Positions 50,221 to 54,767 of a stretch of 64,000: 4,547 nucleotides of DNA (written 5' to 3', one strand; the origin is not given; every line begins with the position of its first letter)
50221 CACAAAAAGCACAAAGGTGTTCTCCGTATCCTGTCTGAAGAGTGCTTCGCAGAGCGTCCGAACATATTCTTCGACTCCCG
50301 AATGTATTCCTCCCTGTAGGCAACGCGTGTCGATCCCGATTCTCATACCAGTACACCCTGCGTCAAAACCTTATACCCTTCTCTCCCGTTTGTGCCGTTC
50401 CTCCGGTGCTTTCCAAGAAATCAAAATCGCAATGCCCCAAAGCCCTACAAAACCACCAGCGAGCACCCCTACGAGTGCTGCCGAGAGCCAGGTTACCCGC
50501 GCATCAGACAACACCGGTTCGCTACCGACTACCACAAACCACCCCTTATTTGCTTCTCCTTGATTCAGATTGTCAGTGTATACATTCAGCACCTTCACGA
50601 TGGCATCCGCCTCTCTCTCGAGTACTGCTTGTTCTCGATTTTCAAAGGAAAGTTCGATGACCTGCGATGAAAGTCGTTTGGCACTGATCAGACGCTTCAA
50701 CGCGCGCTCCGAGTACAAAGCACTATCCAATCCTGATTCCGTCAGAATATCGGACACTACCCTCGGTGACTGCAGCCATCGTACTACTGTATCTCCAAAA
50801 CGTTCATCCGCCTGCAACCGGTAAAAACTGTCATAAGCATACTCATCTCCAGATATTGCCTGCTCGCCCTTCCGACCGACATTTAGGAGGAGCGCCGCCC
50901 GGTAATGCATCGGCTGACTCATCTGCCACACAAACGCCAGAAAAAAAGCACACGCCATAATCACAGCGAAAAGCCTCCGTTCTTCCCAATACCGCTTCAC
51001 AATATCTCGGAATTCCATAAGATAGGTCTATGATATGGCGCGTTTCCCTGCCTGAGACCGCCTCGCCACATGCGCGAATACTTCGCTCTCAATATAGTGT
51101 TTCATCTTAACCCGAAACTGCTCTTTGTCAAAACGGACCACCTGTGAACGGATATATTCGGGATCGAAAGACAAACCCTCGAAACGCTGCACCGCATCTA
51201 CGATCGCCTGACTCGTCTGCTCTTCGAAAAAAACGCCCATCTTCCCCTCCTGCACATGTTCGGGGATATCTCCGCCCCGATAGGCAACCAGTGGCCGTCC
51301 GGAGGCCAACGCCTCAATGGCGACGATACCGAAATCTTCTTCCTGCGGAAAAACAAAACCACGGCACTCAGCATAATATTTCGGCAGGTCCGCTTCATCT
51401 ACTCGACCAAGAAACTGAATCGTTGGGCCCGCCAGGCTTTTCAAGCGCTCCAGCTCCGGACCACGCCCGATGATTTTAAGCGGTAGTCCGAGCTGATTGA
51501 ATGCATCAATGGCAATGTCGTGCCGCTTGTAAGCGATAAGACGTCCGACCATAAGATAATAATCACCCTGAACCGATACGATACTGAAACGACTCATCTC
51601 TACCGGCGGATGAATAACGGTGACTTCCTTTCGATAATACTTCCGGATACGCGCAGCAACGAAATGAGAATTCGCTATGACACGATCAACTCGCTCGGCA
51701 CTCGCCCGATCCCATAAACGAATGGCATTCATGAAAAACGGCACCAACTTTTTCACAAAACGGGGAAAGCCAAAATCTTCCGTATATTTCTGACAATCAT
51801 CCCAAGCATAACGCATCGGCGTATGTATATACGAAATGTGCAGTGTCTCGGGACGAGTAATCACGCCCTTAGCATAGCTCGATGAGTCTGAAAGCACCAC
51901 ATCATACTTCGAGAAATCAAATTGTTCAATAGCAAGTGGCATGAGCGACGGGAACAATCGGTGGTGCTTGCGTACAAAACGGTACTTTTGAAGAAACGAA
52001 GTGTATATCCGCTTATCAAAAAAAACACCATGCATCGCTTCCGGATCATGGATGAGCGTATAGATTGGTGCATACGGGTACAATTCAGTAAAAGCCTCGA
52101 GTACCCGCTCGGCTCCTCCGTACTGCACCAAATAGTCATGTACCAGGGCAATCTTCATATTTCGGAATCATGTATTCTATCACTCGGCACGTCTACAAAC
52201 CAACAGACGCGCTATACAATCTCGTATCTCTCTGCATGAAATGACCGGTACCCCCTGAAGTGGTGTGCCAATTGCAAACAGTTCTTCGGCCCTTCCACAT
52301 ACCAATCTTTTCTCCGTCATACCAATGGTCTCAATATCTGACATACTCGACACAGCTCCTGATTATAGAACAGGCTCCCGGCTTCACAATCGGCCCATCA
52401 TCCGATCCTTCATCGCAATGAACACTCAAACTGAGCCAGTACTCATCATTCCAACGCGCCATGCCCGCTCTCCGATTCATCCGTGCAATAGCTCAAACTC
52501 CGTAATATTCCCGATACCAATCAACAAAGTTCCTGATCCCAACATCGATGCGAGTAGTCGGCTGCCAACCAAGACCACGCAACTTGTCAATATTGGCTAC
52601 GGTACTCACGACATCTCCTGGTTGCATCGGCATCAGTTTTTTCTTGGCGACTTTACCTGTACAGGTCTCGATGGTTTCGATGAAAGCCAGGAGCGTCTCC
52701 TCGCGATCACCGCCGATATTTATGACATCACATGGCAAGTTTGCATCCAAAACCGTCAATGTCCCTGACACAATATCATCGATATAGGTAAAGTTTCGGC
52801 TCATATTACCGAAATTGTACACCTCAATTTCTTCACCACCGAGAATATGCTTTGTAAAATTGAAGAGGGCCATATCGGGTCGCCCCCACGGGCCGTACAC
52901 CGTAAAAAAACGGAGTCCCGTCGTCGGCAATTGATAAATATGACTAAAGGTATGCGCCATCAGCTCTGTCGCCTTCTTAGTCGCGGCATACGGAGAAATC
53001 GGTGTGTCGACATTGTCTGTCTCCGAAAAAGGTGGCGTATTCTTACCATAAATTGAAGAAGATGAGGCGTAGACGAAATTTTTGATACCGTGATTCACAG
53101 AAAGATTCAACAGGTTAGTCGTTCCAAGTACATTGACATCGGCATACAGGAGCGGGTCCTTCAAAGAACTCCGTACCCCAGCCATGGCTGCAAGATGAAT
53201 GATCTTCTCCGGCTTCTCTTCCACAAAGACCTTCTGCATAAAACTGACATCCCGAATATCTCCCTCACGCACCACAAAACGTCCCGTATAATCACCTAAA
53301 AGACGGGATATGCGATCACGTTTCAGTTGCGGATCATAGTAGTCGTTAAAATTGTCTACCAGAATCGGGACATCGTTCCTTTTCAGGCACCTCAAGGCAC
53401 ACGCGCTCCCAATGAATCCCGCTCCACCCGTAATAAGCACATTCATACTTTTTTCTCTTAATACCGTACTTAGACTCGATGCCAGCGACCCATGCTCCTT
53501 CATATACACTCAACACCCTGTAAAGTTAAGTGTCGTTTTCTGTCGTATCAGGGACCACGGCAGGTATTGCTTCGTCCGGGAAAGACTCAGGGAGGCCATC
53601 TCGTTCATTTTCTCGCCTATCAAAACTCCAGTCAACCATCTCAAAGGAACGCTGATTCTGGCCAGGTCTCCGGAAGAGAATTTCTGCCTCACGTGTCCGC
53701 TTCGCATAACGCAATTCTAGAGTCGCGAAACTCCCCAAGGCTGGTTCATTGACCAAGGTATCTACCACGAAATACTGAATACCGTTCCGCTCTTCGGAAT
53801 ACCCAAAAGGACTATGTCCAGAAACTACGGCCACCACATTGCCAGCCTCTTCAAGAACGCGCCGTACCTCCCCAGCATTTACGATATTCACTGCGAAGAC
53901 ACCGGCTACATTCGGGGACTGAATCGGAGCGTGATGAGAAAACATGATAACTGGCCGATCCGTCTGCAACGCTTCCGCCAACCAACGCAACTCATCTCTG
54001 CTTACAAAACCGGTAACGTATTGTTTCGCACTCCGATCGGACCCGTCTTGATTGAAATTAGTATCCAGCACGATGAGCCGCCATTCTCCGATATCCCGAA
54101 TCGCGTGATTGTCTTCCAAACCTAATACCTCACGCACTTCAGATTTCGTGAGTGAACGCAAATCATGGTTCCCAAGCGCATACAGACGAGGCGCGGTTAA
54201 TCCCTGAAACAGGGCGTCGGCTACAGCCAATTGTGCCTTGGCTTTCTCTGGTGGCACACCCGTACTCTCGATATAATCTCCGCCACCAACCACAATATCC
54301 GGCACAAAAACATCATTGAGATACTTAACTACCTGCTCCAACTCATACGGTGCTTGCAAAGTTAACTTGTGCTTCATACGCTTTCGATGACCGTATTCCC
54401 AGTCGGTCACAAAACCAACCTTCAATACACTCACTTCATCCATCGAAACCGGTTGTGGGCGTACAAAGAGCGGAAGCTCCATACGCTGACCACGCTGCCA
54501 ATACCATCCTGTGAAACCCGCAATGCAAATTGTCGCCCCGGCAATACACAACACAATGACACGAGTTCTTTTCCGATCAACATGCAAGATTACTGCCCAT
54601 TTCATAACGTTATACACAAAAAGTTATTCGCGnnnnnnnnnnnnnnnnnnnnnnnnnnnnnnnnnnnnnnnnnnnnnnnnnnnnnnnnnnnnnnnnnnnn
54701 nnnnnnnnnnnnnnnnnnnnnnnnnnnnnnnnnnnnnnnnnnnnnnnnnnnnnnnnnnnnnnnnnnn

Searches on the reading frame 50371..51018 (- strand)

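Call 11: search_protein_families(library=pfam, proteins=[window:50371-51018:-], max_evalue=0.001)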
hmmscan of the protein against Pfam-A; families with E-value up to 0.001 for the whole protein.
window:50371-51018:- (215 aa): 0 families

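Call 60: search_protein_families(library=ncbifam, proteins=[window:50371-51018:-], max_evalue=1)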
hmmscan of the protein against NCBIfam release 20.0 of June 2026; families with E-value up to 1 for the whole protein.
window:50371-51018:- (215 aa): 1 family
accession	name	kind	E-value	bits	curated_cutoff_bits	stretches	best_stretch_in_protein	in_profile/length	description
NF033183.2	colliding_TM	subfamily_domain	0.062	13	90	1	12-45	123-156/188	low-complexity tail membrane protein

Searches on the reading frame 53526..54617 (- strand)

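Call 11: search_protein_families(library=pfam, proteins=[window:53526-54617:-], max_evalue=0.001)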
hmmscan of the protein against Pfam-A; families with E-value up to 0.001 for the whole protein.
window:53526-54617:- (363 aa): 1 family
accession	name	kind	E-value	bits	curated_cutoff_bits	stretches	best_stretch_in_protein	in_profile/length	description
PF00149.33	Metallophos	-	4.7e-08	34.1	21.5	1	66-269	2-188/191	Calcineurin-like phosphoesterase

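Call 60: search_protein_families(library=ncbifam, proteins=[window:53526-54617:-], max_evalue=1)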
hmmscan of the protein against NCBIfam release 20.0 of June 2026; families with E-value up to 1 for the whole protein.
window:53526-54617:- (363 aa): 3 families
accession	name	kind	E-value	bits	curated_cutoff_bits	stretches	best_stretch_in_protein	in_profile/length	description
NF050112.1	PhdiestSpdARhizob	equivalog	4.2e-15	56.1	400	1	134-286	62-214/264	2', 3'cyclic nucleotide phosphodiesterase SpdA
NF008359.0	PRK11148.1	equivalog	8e-05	22.3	225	1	107-270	57-205/275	3',5'-cyclic-AMP phosphodiesterase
TIGR03767.1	P_acnes_RR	hypoth_equivalog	0.00017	20.4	330.75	1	198-269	313-389/496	TIGR03767 family metallophosphoesterase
